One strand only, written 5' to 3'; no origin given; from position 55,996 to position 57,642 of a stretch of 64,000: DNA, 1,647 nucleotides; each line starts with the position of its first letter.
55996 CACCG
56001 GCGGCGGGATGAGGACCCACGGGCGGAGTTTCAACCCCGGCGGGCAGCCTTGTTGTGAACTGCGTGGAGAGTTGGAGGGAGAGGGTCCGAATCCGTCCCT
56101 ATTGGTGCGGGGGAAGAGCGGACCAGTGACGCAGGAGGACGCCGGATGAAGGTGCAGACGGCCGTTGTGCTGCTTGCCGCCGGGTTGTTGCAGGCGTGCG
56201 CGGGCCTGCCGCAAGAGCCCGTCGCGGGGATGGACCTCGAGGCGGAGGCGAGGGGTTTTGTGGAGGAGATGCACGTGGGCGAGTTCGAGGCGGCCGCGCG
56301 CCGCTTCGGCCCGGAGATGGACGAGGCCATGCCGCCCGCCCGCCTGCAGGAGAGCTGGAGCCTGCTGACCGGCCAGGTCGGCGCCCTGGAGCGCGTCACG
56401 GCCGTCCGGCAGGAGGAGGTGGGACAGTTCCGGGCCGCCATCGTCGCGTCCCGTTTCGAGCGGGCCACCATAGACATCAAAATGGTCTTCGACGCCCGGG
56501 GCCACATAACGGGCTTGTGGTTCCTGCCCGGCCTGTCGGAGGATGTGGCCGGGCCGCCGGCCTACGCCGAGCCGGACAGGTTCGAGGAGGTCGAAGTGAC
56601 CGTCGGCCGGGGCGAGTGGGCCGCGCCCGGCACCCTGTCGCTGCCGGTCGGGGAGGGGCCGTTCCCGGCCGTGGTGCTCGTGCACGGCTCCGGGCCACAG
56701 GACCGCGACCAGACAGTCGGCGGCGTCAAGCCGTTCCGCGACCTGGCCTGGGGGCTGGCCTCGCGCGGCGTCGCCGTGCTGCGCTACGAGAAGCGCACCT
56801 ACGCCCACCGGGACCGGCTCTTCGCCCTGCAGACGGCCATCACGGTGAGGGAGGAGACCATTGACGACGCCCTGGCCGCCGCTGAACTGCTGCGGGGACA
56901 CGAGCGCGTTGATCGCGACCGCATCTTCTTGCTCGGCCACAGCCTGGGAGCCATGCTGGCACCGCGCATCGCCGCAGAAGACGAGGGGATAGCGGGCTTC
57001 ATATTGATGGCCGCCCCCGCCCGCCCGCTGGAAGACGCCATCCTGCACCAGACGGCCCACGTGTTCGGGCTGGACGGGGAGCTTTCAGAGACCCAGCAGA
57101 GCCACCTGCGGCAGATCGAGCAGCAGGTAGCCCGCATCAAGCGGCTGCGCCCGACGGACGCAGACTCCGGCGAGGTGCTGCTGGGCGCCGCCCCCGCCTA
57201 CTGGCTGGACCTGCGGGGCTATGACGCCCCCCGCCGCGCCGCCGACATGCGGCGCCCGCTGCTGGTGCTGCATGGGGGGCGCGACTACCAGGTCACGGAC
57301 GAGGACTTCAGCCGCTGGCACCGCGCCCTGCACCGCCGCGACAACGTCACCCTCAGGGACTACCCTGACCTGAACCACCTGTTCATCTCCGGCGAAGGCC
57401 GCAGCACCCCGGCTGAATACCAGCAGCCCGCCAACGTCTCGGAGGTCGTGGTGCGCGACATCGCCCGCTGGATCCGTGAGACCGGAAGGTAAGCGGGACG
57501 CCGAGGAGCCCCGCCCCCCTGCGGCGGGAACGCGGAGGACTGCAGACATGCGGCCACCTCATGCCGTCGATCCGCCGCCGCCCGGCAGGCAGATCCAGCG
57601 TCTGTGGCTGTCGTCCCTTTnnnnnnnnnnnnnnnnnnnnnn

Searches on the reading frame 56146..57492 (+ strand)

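Call 73: search_protein_families(library=pfam, proteins=[window:56146-57492:+], max_evalue=0.0001)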
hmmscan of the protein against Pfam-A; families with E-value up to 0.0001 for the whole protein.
window:56146-57492:+ (448 aa): 6 families
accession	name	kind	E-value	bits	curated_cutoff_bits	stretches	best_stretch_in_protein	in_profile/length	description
PF13026.12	DUF3887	-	1.7e-12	48.2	31.8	1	36-124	2-91/91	Protein of unknown function (DUF3887)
PF12146.15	Hydrolase_4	-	3e-12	46.8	27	1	196-413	19-234/239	Serine aminopeptidase, S33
PF00326.27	Peptidase_S9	-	5.8e-11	42.7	22.6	1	204-277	10-83/213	Prolyl oligopeptidase family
PF12697.13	Abhydrolase_6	-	2.6e-10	41.8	26.3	1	176-413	1-206/217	Alpha/beta hydrolase family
PF01738.24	DLH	-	8.4e-06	26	21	0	364-424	138-196/217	Dienelactone hydrolase family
PF07859.19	Abhydrolase_3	-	1.9e-05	25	25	1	238-414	48-209/210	alpha/beta hydrolase fold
